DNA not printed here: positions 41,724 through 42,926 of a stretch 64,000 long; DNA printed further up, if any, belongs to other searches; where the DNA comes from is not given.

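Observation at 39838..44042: Compact four-gene operon: ECF sigma factor, sigma-associated Ser/Thr kinase with membrane domain, Coq4-like metal-site protein, and substrate-domain-less Hsp70-like ATPase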

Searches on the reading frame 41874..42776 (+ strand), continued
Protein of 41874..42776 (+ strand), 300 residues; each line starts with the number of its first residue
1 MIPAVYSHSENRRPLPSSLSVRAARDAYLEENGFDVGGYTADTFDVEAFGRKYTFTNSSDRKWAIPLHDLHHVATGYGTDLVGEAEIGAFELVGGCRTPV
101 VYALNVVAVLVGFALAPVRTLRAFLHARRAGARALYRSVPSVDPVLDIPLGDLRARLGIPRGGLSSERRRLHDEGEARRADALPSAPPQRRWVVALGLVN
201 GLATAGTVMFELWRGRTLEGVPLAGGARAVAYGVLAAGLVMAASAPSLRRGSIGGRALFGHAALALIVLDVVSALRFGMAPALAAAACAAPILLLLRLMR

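Call 17: find_encoding_contigs(protein=P0004, flank=8000, max_places=3)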
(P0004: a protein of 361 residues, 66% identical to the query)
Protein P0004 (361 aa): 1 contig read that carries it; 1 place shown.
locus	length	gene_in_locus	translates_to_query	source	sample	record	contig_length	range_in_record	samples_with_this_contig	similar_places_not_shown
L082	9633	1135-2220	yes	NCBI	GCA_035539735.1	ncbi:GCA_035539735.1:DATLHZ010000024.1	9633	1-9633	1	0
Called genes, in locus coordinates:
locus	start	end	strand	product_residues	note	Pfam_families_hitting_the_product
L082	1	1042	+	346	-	PF00069:Pkinase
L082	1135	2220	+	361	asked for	-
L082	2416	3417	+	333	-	-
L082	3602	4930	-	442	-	PF00089:Trypsin, PF13365:Trypsin_2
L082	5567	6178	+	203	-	-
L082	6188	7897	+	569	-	PF20325:DUF6620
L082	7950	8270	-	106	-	-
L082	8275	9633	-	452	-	PF00115:COX1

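Call 18: find_encoding_contigs(protein=P0010, flank=8000, max_places=2)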
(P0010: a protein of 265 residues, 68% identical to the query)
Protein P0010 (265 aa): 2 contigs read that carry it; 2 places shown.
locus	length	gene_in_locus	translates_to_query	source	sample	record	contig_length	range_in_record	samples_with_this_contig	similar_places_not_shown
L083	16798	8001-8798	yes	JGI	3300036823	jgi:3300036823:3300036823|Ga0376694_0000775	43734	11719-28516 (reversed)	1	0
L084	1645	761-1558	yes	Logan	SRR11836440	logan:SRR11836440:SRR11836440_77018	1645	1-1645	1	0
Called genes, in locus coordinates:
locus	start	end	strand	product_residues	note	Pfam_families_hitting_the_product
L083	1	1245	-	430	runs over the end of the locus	PF00905:Transpeptidase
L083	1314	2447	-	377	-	-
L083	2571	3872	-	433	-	PF26686:DUF8575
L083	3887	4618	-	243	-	PF00834:Ribul_P_3_epim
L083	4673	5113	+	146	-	PF00583:Acetyltransf_1, PF13508:Acetyltransf_7 (weak), PF13673:Acetyltransf_10 (weak), PF08445:FR47 (weak)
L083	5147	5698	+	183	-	PF00027:cNMP_binding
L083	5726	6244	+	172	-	PF07638:Sigma70_ECF, PF08281:Sigma70_r4_2 (weak)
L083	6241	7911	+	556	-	PF00069:Pkinase, PF07714:PK_Tyr_Ser-Thr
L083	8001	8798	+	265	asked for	-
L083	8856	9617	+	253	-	-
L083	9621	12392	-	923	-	PF04185:Phosphoesterase (faint)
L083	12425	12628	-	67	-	-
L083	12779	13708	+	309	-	-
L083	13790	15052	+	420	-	-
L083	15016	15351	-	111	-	-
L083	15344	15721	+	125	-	-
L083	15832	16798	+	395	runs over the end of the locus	-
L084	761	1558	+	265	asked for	-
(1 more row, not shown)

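Call 19: find_encoding_contigs(protein=P0003, flank=8000, max_places=2)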
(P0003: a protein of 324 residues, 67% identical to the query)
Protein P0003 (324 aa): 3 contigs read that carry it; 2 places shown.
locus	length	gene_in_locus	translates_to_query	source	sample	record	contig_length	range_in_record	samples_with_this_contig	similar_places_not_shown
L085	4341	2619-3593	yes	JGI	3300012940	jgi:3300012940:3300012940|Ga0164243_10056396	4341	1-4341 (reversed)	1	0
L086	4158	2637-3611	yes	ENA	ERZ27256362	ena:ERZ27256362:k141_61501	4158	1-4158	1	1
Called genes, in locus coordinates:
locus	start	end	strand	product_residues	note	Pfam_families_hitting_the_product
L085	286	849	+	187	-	PF07638:Sigma70_ECF, PF08281:Sigma70_r4_2 (weak)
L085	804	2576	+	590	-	PF00069:Pkinase, PF07714:PK_Tyr_Ser-Thr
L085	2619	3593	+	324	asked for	-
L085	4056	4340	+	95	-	?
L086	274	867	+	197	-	PF07638:Sigma70_ECF, PF08281:Sigma70_r4_2 (weak)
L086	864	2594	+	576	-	PF00069:Pkinase, PF07714:PK_Tyr_Ser-Thr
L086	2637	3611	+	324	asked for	-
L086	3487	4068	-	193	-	-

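Call 20: find_encoding_contigs(protein=P0006, flank=8000, max_places=3)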
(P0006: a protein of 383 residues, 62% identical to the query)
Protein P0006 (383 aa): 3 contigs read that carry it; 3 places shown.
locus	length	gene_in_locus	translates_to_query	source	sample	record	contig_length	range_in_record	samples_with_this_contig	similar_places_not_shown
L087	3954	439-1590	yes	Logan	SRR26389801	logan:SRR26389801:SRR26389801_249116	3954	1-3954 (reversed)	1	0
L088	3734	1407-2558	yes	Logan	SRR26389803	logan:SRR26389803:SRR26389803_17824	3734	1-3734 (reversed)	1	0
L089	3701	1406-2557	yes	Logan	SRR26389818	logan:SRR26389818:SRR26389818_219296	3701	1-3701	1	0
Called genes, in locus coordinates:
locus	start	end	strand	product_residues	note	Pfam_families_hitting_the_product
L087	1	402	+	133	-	?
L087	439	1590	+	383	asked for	-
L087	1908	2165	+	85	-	-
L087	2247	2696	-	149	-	-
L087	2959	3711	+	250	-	-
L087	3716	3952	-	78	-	?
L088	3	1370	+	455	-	?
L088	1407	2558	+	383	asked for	-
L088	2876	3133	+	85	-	-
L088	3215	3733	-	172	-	?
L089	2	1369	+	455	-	?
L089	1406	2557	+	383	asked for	-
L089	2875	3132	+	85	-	-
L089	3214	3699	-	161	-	?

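Call 22: predict_structure(alignment_id=A1)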
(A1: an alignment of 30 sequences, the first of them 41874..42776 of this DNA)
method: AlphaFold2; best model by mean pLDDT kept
length: 300 residues; sequences in the alignment: 30
mean_pLDDT: 91.2   pTM: 0.77
mean pLDDT of the five models: 91.2, 91.2, 90.7, 90.5, 89.5
residues with pLDDT >= 90: 227; 70-90: 59; 50-70: 9; < 50: 5
segments of 3 or more residues with pLDDT < 50: 1-5
pLDDT, mean of each block of 10 residues (from residue 1): 49 88 96 94 88 94 97 96 96 96 95 87 97 95 96 98 90 83 78 96 96 91 92 96 92 87 94 93 93 91
secondary structure, 60 per line:
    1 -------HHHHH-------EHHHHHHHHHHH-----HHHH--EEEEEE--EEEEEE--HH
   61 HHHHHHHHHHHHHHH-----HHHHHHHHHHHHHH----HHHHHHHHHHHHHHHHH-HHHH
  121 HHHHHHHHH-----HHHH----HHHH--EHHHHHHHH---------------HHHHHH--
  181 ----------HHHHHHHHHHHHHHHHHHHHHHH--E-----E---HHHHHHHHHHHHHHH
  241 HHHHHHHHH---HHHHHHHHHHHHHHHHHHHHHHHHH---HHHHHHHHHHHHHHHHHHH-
elements in order: H8-12 H21-31 H37-40 E43-48 E51-56 H59-75 H81-94 H99-115 H117-129 H135-138 H143-146 H150-157 H173-178 H191-213 H226-249 H253-277 H281-299

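Call 25: fold_search(model_id=the predicted structure, library=pdb)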
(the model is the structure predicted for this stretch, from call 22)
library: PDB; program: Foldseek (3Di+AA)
matches with E <= 10: 243; with E <= 0.001: 0
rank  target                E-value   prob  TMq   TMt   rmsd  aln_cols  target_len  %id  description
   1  6e12_B                8.1e-03  1.00  0.31  0.42   8.9       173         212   16  Crystal Structure of the Alr8543 protein in complex with Oleic Acid and magnesium ion from Nostoc sp. PCC 7120, Northe (released 2018-07-25)
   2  6e12_A                5.4e-02  1.00  0.31  0.42   8.3       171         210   18  Crystal Structure of the Alr8543 protein in complex with Oleic Acid and magnesium ion from Nostoc sp. PCC 7120, Northe (released 2018-07-25)
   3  6lq6_B                2.4e-01  0.10  0.14  0.08  24.9       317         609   13  Crystal Structure of E447A Acyl-CoA Dehydrogenase FadE5 mutant from Mycobacteria smegmatis in complex with C20CoA (released 2020-07-01)
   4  6ksb_B                3.5e-01  0.09  0.15  0.09  24.8       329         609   13  Crystal Structure of E447A M130G Acyl-CoA Dehydrogenase FadE5 mutant from Mycobacteria smegmatis in complex with C16Co (released 2020-07-01)
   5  6ksb_A                4.0e-01  0.08  0.14  0.08  24.7       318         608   13  Crystal Structure of E447A M130G Acyl-CoA Dehydrogenase FadE5 mutant from Mycobacteria smegmatis in complex with C16Co (released 2020-07-01)
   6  6ksa_B                4.2e-01  0.07  0.14  0.08  23.4       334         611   13  Crystal Structure of E447A Acyl-CoA Dehydrogenase FadE5 mutant from Mycobacteria smegmatis in complex with C18CoA (released 2020-07-01)
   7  6kri_B                5.6e-01  0.06  0.14  0.09  24.4       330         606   13  Crystal Structure of Acyl-CoA Dehydrogenase FadE5 from Mycobacteria smegmatis with product released (released 2020-07-01)
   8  6kpt_B                5.9e-01  0.06  0.14  0.08  25.1       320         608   13  Crystal Structure of Acyl-CoA Dehydrogenase FadE5 from Mycobacteria smegmatis (released 2020-07-01)
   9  6kpt_A                6.5e-01  0.05  0.13  0.08  24.5       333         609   12  Crystal Structure of Acyl-CoA Dehydrogenase FadE5 from Mycobacteria smegmatis (released 2020-07-01)
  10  7f47                  8.6e-01  0.23  0.26  0.10  19.2       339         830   12  Cryo-EM structure of Rhizobium etli MprF (released 2022-06-22)
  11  6kri_A                1.1e+00  0.04  0.13  0.08  24.1       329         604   12  Crystal Structure of Acyl-CoA Dehydrogenase FadE5 from Mycobacteria smegmatis with product released (released 2020-07-01)
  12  6s4m                  1.2e+00  0.06  0.15  0.13  16.1       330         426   15  Crystal structure of the human organic anion transporter MFSD10 (TETRAN) (released 2020-05-13)
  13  6ks9_A                1.3e+00  0.04  0.13  0.08  22.7       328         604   12  Crystal Structure of E447A Acyl-CoA Dehydrogenase FadE5 mutant from Mycobacteria smegmatis (released 2020-07-01)
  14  6zif_B                1.4e+00  0.96  0.29  0.71   3.2       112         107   11  The structure of a cytosolic copper storage protein from Methylocystis sp. Strain Rockwell (ATCC 49242) (released 2022-01-12)
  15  6ei0_N                1.4e+00  0.87  0.28  0.61   4.0       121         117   17  Cytosolic copper storage protein Csp from Streptomyces lividans: apo form (released 2018-10-10)
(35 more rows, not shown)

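Call 43: search_protein_families(library=pfam, proteins=[L034:4060-4722:+, L034:4736-6805:+, L034:6856-7950:+, L034:8708-9442:+, L046:7029-7904:+, L046:8633-10228:+, L078:1971-2573:+, L077:7335-7982:+, L014:2624-3457:+, L014:3604-3948:+], max_evalue=0.001)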
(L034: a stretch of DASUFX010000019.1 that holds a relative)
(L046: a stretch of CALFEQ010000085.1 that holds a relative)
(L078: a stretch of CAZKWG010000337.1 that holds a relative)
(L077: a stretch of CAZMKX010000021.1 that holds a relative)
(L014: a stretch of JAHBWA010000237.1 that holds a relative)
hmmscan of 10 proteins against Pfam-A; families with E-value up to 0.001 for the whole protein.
L034:4060-4722:+ (220 aa): 0 families

L034:4736-6805:+ (689 aa): 2 families
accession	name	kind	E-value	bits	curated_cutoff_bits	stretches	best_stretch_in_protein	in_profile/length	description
PF00593.30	TonB_dep_Rec_b-barrel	-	5.1e-10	40.2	27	1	257-651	66-436/436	TonB dependent receptor-like, beta-barrel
PF07715.20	Plug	-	0.00016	22.6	23.9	1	72-146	29-107/107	TonB-dependent Receptor Plug Domain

L034:6856-7950:+ (364 aa): 4 families
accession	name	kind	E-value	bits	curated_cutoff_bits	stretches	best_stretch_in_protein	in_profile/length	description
PF00069.31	Pkinase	-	4.6e-43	147.9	31.7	1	10-265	1-254/263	Protein kinase domain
PF07714.23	PK_Tyr_Ser-Thr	-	8.7e-36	124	23.1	1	12-263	3-249/258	Protein tyrosine and serine/threonine kinase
PF03109.22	ABC1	-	1.9e-06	27.6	22.9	0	128-165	180-217/244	ABC1 atypical kinase-like domain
PF01636.29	APH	-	2.6e-06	27.8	23.2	1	115-162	148-197/239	Phosphotransferase enzyme family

L034:8708-9442:+ (244 aa): 0 families

L046:7029-7904:+ (291 aa): 3 families
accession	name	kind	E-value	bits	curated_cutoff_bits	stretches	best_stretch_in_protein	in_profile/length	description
PF00069.31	Pkinase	-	1.7e-37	129.7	31.7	1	17-225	1-200/263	Protein kinase domain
PF07714.23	PK_Tyr_Ser-Thr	-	1.9e-18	67.2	23.1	1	22-236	6-220/258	Protein tyrosine and serine/threonine kinase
PF01636.29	APH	-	0.0006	20.1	23.2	0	74-167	103-197/239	Phosphotransferase enzyme family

L046:8633-10228:+ (531 aa): 3 families
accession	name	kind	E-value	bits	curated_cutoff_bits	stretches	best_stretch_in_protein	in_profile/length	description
PF04294.18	VanW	-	1.3e-42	144.8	27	1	251-378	2-129/130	VanW like protein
PF12229.13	PG_binding_4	-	2.1e-09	38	22.1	1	142-209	45-115/117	Putative peptidoglycan binding domain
PF07501.17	G5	-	3.1e-09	37.4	23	1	393-458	6-74/75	G5 domain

L078:1971-2573:+ (200 aa): 2 families
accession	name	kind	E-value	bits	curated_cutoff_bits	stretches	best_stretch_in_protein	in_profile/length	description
PF00440.29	TetR_N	-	3.8e-16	59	24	1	15-58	1-44/47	Bacterial regulatory proteins, tetR family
PF17932.6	TetR_C_24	-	0.00039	21.1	26.4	0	86-162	8-83/114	Tetracyclin repressor-like, C-terminal domain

L077:7335-7982:+ (215 aa): 1 family
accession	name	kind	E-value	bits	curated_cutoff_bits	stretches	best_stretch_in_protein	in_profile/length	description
PF00440.29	TetR_N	-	1.1e-13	51.2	24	1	25-68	1-44/47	Bacterial regulatory proteins, tetR family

L014:2624-3457:+ (277 aa): 1 family
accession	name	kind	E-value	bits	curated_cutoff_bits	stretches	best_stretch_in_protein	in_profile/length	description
PF00119.25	ATP-synt_A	-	2.4e-38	132.6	33.9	1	46-252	4-217/217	ATP synthase A chain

L014:3604-3948:+ (114 aa): 1 family
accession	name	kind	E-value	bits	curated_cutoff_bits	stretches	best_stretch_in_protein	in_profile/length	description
PF00137.26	ATP-synt_C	-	9e-17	61.5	24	1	44-107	1-60/60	ATP synthase subunit C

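Call 44: find_related_loci(query=window:41874-42776:+, collection=metagenome_contigs, flank=6000)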
Query window:41874-42776:+ (300 aa) in metagenome_contigs; peptide patterns used: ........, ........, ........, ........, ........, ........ (x = any residue, [..] = any of these).
600 stretches matched a pattern (row limit reached: there are more); 1 encode a relative of the query (tblastn E <= 1e-3); 1 distinct loci.
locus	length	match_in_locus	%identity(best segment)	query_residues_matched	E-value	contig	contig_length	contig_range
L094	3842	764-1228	40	15-168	3e-28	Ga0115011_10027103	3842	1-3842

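Call 45: find_encoding_contigs(protein=P0016, flank=6000, max_places=1)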
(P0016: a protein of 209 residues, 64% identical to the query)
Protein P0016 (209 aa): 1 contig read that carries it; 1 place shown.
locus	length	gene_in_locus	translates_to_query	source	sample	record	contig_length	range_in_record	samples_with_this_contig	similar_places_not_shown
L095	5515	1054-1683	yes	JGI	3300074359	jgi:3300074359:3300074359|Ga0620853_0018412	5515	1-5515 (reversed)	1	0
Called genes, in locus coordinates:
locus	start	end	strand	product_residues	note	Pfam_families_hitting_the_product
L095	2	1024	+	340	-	?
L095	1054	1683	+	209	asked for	-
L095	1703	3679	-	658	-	PF00069:Pkinase, PF07714:PK_Tyr_Ser-Thr, PF00072:Response_reg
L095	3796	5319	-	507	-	PF01734:Patatin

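Call 46: find_encoding_contigs(protein=P0013, flank=6000, max_places=1)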
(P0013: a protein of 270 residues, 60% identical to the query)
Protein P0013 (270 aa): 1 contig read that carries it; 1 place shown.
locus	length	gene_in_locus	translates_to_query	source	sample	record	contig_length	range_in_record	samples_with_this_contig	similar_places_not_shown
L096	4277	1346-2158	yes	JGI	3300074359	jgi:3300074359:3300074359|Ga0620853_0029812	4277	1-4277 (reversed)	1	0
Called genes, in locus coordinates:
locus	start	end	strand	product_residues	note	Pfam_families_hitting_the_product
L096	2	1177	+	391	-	?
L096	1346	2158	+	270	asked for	-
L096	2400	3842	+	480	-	PF05656:DUF805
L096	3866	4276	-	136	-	?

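Call 47: find_encoding_contigs(protein=P0018, flank=6000, max_places=1)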
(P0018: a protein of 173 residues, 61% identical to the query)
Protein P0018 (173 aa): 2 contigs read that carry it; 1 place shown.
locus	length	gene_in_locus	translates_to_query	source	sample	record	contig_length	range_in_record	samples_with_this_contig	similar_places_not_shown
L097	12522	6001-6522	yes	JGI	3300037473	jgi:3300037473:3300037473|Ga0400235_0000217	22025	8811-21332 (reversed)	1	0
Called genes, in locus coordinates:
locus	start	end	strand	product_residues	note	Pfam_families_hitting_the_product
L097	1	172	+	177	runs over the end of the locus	PF01740:STAS, PF13466:STAS_2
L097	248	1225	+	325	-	PF00753:Lactamase_B, PF23023:Anti-Pycsar_Apyc1 (weak), PF12706:Lactamase_B_2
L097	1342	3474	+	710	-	PF05226:CHASE2, PF07228:SpoIIE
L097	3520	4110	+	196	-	PF07638:Sigma70_ECF, PF04545:Sigma70_r4 (weak), PF08281:Sigma70_r4_2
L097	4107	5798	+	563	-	PF01636:APH (faint), PF00069:Pkinase, PF07714:PK_Tyr_Ser-Thr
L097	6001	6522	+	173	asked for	-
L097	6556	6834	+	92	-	-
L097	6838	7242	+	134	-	PF13650:Asp_protease_2, PF13975:gag-asp_proteas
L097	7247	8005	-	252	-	PF01553:Acyltransferase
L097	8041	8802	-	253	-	PF01061:ABC2_membrane, PF12698:ABC2_membrane_3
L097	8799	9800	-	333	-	PF00005:ABC_tran, PF13304:AAA_21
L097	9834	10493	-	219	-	PF07209:DUF1415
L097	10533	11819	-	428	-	PF00285:Citrate_synt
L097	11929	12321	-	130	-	-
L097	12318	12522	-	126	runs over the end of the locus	PF03626:COX4_pro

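Call 60: search_protein_families(library=pfam, proteins=[L096:2-1177:+, L081:4967-5260:+, L081:5260-5643:+, L082:2416-3417:+, L083:8856-9617:+], max_evalue=0.01)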
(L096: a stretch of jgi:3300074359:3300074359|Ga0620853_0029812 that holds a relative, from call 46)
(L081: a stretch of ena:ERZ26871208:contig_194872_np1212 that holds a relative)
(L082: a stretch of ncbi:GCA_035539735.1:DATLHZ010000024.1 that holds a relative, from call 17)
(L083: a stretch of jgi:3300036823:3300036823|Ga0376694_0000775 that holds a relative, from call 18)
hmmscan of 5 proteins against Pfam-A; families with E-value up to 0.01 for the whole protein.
L096:2-1177:+ (391 aa): 3 families
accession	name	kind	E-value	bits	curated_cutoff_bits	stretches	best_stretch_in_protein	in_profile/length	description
PF07228.17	SpoIIE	-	2.6e-44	151.9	25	1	191-383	2-191/192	Stage II sporulation protein E (SpoIIE)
PF05425.18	CopD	-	0.0054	17.5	32.1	1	65-136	5-81/105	Copper resistance protein D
PF05226.16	CHASE2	-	0.0069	16.4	26.3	0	3-53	211-255/257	CHASE2 domain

L081:4967-5260:+ (97 aa): 0 families

L081:5260-5643:+ (127 aa): 0 families

L082:2416-3417:+ (333 aa): 0 families

L083:8856-9617:+ (253 aa): 0 families

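Call 75: search_protein_representatives(alignment_id=A1)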
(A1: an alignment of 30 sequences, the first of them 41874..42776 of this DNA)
Query: 30 sequences, 192 profile positions. Proteins with E-value up to 0.001 (for the whole library): 1536; up to 1e-10: 862; up to 1e-30: 309. The best 150 are listed.
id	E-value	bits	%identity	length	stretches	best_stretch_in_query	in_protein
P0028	4.9e-71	254.5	-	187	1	4-165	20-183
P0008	1.4e-70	253.0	-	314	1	4-181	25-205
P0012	2.8e-67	242.2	-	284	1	4-188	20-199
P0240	5.2e-67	241.3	-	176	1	7-166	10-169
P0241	4.3e-61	222.0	-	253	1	4-167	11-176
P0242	6.9e-61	221.4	-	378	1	6-170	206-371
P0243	9.1e-61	221.0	-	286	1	4-177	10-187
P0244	7.6e-60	218.0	-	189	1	7-184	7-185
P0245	1.3e-59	217.3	-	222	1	6-176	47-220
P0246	1.7e-59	216.8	-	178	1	5-166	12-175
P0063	4.9e-59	215.3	-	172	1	10-157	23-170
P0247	6.9e-59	214.9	-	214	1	1-167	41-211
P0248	9.4e-59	214.4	-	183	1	12-177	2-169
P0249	1.3e-58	214.0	-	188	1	5-167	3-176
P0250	1.4e-58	213.8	-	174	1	9-165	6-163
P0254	6.6e-58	211.7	-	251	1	5-176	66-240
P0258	2.4e-54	200.0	-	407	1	4-166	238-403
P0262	2.1e-52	193.7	-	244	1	7-161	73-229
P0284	1.1e-47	178.3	-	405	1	11-183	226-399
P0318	1.3e-43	165.1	-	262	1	11-148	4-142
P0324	2.9e-43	163.9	-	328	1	6-187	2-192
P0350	9.7e-42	158.9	-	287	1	8-148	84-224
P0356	2.7e-41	157.5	-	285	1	14-178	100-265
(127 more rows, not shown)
